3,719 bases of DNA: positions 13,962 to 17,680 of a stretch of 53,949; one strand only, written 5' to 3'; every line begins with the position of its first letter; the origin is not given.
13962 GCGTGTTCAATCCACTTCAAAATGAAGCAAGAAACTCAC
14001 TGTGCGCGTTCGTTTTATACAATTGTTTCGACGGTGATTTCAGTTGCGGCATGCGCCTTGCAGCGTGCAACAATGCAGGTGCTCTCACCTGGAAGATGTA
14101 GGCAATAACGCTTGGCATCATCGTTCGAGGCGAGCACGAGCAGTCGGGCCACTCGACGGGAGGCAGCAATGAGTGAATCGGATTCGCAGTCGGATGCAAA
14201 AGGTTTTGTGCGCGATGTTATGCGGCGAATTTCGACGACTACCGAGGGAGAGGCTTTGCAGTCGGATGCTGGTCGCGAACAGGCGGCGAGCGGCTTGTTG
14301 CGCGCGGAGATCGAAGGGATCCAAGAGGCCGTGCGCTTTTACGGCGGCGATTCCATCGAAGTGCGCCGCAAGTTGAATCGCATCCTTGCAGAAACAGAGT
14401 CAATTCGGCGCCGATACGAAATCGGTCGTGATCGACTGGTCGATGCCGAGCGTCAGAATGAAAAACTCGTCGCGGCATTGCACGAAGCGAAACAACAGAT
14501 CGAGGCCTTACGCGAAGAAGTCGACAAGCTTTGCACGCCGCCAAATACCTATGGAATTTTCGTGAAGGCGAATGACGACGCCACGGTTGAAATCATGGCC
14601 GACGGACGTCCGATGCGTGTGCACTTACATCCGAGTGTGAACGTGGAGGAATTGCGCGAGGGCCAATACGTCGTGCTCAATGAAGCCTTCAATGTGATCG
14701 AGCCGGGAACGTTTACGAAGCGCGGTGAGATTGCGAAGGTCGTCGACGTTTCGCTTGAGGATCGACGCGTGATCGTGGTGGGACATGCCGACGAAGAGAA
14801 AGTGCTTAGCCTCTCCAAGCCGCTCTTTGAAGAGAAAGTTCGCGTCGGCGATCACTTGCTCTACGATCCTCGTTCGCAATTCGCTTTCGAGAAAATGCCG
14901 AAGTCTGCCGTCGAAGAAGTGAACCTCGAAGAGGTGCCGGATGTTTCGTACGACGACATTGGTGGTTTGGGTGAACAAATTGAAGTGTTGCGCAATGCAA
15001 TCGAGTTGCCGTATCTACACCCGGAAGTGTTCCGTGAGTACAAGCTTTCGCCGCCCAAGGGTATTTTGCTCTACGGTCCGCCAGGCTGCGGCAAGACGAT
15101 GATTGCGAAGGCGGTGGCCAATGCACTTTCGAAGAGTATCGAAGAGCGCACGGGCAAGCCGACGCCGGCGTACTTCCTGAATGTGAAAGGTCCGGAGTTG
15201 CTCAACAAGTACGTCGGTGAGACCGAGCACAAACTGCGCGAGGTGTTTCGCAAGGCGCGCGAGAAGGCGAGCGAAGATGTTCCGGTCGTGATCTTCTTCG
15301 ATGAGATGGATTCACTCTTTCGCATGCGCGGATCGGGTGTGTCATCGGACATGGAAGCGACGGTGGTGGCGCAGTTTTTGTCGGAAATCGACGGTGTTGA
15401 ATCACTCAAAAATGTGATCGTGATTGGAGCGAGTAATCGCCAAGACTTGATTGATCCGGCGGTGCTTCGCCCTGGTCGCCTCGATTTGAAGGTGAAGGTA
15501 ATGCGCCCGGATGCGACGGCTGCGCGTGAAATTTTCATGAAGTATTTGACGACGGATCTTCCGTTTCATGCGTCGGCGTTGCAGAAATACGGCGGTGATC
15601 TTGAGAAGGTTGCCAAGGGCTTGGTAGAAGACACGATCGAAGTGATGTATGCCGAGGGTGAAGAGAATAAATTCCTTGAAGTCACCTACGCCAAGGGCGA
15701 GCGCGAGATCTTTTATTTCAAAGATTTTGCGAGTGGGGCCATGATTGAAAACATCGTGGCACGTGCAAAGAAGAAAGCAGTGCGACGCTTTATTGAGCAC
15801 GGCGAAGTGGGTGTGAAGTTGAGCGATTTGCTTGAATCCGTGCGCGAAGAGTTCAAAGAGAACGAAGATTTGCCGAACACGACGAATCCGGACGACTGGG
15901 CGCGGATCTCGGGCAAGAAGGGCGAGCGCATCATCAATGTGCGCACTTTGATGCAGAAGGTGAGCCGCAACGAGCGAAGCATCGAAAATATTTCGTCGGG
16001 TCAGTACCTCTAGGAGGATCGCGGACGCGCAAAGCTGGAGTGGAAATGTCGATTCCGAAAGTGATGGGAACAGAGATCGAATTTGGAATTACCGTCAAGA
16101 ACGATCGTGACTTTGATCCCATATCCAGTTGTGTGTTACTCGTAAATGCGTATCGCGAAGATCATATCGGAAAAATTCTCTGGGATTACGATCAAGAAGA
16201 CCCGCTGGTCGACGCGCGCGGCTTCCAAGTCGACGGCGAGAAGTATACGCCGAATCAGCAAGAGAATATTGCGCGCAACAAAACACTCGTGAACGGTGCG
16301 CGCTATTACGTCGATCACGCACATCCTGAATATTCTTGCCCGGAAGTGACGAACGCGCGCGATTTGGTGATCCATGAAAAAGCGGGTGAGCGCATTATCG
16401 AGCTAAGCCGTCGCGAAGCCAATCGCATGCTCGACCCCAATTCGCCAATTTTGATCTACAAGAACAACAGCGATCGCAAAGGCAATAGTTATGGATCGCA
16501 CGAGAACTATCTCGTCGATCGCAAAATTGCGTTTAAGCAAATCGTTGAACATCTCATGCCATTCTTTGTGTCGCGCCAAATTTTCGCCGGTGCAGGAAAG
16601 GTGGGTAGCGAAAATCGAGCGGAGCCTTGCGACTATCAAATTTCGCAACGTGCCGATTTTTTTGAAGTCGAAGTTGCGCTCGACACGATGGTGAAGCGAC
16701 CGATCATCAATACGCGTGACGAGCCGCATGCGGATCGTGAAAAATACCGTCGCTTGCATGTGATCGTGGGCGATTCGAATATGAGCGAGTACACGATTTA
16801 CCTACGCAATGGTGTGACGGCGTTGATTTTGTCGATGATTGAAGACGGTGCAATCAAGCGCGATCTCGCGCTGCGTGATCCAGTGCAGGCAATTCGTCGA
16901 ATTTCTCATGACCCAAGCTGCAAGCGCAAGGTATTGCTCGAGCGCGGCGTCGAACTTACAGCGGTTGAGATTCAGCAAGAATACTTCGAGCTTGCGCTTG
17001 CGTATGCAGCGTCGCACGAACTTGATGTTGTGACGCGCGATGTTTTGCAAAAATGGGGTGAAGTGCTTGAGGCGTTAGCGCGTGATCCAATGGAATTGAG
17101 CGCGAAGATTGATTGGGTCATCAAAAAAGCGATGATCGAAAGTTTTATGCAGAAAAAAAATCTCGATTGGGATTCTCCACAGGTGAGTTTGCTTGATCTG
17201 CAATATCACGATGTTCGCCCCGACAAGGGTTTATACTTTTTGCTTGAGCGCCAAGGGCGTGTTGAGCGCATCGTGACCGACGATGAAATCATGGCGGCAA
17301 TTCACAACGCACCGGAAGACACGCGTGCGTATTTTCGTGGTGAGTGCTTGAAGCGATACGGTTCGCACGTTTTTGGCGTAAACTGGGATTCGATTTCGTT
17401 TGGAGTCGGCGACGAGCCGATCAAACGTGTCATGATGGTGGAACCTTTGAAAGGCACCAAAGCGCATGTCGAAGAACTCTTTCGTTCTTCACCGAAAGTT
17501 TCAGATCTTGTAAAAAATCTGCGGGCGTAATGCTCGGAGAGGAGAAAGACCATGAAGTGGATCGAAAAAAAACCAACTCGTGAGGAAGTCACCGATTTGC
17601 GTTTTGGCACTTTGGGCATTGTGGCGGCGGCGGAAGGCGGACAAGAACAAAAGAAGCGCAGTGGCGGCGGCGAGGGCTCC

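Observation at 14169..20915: Complete actinobacterial-type Pup-proteasome operon (arc-dop-pup-prcB-prcA-pafA) in a diderm, Myxococcota-like chromosome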

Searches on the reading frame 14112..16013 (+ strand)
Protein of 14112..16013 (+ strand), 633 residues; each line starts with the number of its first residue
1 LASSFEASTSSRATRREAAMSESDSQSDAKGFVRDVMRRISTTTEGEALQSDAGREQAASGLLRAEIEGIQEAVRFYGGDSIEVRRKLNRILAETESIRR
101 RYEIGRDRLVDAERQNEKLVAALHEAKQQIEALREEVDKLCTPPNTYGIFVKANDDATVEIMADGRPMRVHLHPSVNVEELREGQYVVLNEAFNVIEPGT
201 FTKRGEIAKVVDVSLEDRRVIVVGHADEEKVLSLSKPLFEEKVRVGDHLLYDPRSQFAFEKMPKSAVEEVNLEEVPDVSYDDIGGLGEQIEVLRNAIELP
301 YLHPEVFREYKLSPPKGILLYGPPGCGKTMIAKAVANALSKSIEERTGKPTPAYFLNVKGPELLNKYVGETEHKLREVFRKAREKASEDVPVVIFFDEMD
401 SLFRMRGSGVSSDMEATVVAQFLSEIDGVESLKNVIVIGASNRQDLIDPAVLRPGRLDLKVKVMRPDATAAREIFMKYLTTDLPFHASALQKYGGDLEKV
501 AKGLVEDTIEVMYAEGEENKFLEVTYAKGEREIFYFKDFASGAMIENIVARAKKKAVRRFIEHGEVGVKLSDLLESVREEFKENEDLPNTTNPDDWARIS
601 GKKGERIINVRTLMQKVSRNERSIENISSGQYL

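Call 3: search_protein_families(library=pfam, proteins=[window:14112-16013:+])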
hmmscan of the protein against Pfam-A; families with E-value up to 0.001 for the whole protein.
window:14112-16013:+ (633 aa): 14 families
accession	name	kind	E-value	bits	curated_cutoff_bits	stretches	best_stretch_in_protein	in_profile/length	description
PF00004.35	AAA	-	9.3e-39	133.3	21.2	1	318-463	1-129/131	ATPase family associated with various cellular activities (AAA)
PF17758.7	Prot_ATP_ID_OB_N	-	2e-20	72.7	23.4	1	146-206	1-62/62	Proteasomal ATPase OB N-terminal domain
PF16450.11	Prot_ATP_ID_OB_C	-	2.5e-15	56.5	23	1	207-263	1-56/56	Proteasomal ATPase OB C-terminal domain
PF13191.12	AAA_16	-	5.7e-08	33.9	32.6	1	315-410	24-143/167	AAA ATPase domain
PF00910.28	RNA_helicase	-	2.5e-06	28.4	21.5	1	318-384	1-64/105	RNA helicase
PF07728.20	AAA_5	-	3.3e-06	27.6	22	1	318-399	2-75/139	AAA domain (dynein-related subfamily)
PF13401.12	AAA_22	-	1e-05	26.3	27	1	318-440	8-123/130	AAA domain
PF20720.3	nSTAND3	-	2.9e-05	24.2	27.2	0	317-341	19-43/155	Novel STAND NTPase 3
PF24883.2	NPHP3_N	-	0.00011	22.9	24.8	1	308-355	13-57/164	Nephrocystin 3, N-terminal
PF01637.24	ATPase_2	-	0.00018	21.9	33.2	0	316-385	21-84/225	ATPase domain predominantly from Archaea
PF05496.18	RuvB_N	-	0.00031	21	27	0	317-348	35-66/159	Holliday junction DNA helicase RuvB P-loop domain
PF13479.12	AAA_24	-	0.00051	20.4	27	0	318-405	5-79/195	AAA domain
PF01078.27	Mg_chelatase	-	0.00057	19.8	20.3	0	318-343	25-50/207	Magnesium chelatase, subunit ChlI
PF06068.19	TIP49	-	0.00067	19.4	23.8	0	306-372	42-97/347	TIP49 P-loop domain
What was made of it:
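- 14169..16013 (+): ARC/Mpa proteasomal AAA+ ATPase, 614 aa: coiled coil, two OB domains, an AAA module and a C-terminal GQYL. Pfam finds Prot_ATP_ID_OB_N, Prot_ATP_ID_OB_C and AAA (call 3).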

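Call 4: search_protein_families(library=ncbifam, proteins=[window:14112-16013:+])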
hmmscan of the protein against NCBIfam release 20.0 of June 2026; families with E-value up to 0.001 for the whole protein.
window:14112-16013:+ (633 aa): 19 families
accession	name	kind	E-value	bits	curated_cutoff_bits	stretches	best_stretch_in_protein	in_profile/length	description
TIGR03689.1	pup_AAA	equivalog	3.3e-220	732.2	504.75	1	109-613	10-511/512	proteasome ATPase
NF003069.1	PRK03992.1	subfamily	1e-69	235.5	500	2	207-476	55-312/379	proteasome-activating nucleotidase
TIGR01242.2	TIGR01242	subfamily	7.9e-68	229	500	2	208-476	38-295/362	proteasome-activating nucleotidase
TIGR01243.1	CDC48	subfamily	1.1e-63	215.7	802.65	2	352-485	512-640/733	CDC48 family AAA ATPase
NF047747.1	PrtsmActNtasePan2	equivalog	2.2e-53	181.9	700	1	208-476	78-332/397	proteasome-activating nucleotidase Pan2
NF047748.1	PrtsmActNtasePan1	equivalog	3.1e-50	171.4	750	1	270-476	137-329/405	proteasome-activating nucleotidase Pan1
TIGR01241.2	FtsH_fam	equivalog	2e-40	139.2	600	1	262-476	144-342/598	ATP-dependent zinc metalloprotease FtsH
NF041006.2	cell_div_CdvC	equivalog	2.5e-40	138.5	650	1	260-508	82-314/370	cell division protein CdvC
NF008004.0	PRK10733.1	equivalog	4.8e-30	104.1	1008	1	277-479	148-334/644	ATP-dependent zinc metalloprotease FtsH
NF042959.1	IteA_antiphage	equivalog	2.2e-25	89.6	510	1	305-543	115-327/367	anti-phage ATPase IteA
TIGR03922.1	T7SS_EccA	equivalog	1.5e-09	37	466.65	1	317-446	314-428/557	type VII secretion AAA-ATPase EccA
TIGR02928.1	TIGR02928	subfamily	1.2e-06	27.6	181.3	1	313-403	38-142/366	orc1/cdc6 family replication initiation protein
NF003229.0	PRK04195.1-5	equivalog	2.3e-05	23.3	280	1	314-340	43-69/413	replication factor C large subunit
NF003230.0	PRK04195.1-6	equivalog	4.1e-05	22.5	441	1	315-339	39-63/494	replication factor C large subunit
TIGR02881.1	spore_V_K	equivalog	4.5e-05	22.6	422.95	1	319-404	46-119/261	stage V sporulation protein K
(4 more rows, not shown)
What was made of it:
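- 14169..16013 (+): TIGR03689 732 bits against a cut-off of 505 (call 4).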

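Call 23: search_solved_structures(query=window:14169-16013:+, show_alignments=1)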
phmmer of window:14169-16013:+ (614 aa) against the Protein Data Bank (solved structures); distinct sequences matched with E-value up to 0.001: 291 (the best 60 are shown).
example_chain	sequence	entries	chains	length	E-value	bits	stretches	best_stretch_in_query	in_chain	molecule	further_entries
7px9_A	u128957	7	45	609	1e-196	658.3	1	76-614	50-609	AAA ATPase forming ring-shaped complexes | Proteasome-associated ATPase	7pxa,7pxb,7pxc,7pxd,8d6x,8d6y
7ljf_A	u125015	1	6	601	1.2e-195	654.7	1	76-603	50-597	AAA ATPase forming ring-shaped complexes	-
5kwa_A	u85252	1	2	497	1.5e-189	634.7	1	124-603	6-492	Proteasome-associated ATPase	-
5kzf_A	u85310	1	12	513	6.8e-186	622.6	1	125-614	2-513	Proteasome-associated ATPase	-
5g4g_A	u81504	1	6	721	5.4e-103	348.9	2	250-473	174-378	VCP-LIKE ATPASE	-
5g4f_A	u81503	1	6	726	5.6e-103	348.9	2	250-473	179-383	VCP-LIKE ATPASE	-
5vc7_A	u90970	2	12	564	3.3e-102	346.3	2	255-473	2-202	VCP-like ATPase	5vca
8rhn_K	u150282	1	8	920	5.1e-95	322.6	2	243-457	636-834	ATPase family gene 2 protein homolog A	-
6oaa_B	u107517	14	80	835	1e-94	321.5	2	237-461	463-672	Cell division control protein 48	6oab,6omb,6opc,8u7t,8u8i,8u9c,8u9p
8dar_A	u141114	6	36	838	1.1e-94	321.5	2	237-461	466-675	Cell division control protein 48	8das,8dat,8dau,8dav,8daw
9m4n_A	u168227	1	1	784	2.1e-94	320.5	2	246-460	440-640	Cell division control protein 48 homolog A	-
9m3v_A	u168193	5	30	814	2.4e-94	320.4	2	246-460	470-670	Cell division control protein 48 homolog A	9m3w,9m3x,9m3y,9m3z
6oa9_A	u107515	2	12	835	2.5e-94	320.3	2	237-461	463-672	Cell division control protein 48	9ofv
9lgo_A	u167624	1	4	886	2.8e-94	320.1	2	243-457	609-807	ATPase family gene 2 protein homolog A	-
7rlb_A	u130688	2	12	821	1.7e-93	317.6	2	239-454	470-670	Transitional endoplasmic reticulum ATPase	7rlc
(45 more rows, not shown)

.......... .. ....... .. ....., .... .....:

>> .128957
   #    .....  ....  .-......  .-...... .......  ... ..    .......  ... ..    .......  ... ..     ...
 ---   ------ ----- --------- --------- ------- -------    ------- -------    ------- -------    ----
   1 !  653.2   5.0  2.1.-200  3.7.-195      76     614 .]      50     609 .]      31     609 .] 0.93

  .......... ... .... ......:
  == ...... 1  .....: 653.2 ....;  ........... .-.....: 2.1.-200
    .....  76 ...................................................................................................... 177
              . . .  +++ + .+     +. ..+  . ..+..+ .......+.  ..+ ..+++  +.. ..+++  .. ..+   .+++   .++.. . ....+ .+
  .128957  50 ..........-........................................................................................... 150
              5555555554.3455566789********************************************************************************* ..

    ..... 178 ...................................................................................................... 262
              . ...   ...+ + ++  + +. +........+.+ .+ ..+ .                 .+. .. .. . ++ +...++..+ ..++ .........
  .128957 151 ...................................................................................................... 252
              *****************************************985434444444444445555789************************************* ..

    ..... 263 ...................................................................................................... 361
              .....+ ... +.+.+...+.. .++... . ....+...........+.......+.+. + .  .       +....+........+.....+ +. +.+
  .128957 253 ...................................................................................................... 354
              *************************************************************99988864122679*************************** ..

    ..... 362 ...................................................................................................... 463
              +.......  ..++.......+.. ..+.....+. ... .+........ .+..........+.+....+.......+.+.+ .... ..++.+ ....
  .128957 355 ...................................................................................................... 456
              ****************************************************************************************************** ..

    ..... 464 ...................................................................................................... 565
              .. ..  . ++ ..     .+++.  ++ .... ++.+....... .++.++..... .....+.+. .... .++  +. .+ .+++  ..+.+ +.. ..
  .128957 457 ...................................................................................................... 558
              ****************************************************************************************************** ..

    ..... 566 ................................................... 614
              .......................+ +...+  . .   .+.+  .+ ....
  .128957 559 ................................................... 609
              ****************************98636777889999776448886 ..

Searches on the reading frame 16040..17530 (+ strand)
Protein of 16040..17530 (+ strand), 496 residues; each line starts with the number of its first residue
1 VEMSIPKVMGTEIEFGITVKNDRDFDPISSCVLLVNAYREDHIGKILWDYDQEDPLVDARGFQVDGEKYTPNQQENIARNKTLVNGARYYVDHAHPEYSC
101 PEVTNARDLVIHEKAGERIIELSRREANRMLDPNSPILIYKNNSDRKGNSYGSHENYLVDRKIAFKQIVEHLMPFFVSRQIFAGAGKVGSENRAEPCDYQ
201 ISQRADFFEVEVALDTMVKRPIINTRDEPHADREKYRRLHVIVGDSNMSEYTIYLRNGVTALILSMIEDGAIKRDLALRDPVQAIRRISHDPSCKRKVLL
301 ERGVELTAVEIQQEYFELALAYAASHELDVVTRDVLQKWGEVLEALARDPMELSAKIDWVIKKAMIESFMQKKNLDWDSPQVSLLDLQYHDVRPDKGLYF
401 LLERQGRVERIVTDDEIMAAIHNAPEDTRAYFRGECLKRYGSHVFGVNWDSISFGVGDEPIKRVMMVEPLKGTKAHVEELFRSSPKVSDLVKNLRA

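Call 3: search_protein_families(library=pfam, proteins=[window:16040-17530:+])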
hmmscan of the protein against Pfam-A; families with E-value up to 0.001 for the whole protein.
window:16040-17530:+ (496 aa): 1 family
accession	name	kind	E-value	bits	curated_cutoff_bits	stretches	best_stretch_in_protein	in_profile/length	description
PF03136.20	Pup_ligase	-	1.4e-175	585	25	1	7-452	1-440/441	Pup-ligase protein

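Call 4: search_protein_families(library=ncbifam, proteins=[window:16040-17530:+])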
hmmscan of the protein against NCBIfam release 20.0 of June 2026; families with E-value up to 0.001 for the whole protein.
window:16040-17530:+ (496 aa): 2 families
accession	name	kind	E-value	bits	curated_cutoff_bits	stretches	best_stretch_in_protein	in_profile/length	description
TIGR03688.1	depupylase_Dop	equivalog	7.1e-175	582.4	492.3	1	7-482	2-483/485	depupylase/deamidase Dop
TIGR03686.1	pupylate_PafA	equivalog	1.7e-124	415.9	551.3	1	78-482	41-455/457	Pup--protein ligase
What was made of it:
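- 16046..17530 (+): Dop depupylase/deamidase, 494 aa. TIGR03688 582 bits against a cut-off of 492 (call 4).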

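Call 20: search_solved_structures(query=window:16046-17530:+, show_alignments=2)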
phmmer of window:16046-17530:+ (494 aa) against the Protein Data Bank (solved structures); distinct sequences matched with E-value up to 0.001: 5.
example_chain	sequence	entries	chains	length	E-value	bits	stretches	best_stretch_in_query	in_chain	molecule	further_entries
4b0r_A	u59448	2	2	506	2.3e-154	517.9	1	5-490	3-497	DEAMIDASE-DEPUPYLASE DOP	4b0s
5lrt_A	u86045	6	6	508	2.3e-154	517.9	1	5-490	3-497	Depupylase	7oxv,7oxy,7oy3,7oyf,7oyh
9cku_G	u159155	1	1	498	1.7e-141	475.4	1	5-492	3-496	Pup deamidase/depupylase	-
4b0t_A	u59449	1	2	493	3.2e-84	286.6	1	67-479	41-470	PUP--PROTEIN LIGASE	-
4bjr_A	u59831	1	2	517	1.6e-83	284.3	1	67-479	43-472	PUP--PROTEIN LIGASE, PROKARYOTIC UBIQUITIN-LIKE PROTEIN PUP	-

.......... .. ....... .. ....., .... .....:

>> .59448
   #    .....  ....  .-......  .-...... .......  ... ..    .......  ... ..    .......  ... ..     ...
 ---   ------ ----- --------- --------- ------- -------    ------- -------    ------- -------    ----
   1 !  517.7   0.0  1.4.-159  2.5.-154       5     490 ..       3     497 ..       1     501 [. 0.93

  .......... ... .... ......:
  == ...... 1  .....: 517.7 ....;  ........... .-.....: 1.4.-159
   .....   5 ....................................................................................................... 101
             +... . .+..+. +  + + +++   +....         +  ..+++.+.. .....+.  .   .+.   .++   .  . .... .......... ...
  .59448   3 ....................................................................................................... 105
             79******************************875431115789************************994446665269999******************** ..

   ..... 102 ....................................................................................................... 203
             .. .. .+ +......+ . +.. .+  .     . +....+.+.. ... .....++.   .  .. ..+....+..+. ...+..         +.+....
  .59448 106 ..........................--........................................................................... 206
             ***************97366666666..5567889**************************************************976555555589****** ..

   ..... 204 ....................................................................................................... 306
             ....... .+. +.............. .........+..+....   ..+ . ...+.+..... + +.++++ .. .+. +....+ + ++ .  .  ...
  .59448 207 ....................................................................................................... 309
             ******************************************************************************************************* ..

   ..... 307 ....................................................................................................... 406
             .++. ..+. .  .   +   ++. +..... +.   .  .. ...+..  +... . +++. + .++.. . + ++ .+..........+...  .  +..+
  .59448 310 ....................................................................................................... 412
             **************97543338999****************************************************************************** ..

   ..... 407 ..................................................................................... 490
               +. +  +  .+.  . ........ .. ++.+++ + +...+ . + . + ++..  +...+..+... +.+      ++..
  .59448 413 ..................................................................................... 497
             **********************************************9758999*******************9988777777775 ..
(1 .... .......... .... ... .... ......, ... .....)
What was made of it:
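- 16046..17530 (+): It aligns over its full length to Acidothermus Dop (4B0R), including the Dop-loop region and the catalytic Asp in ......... (call 20).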
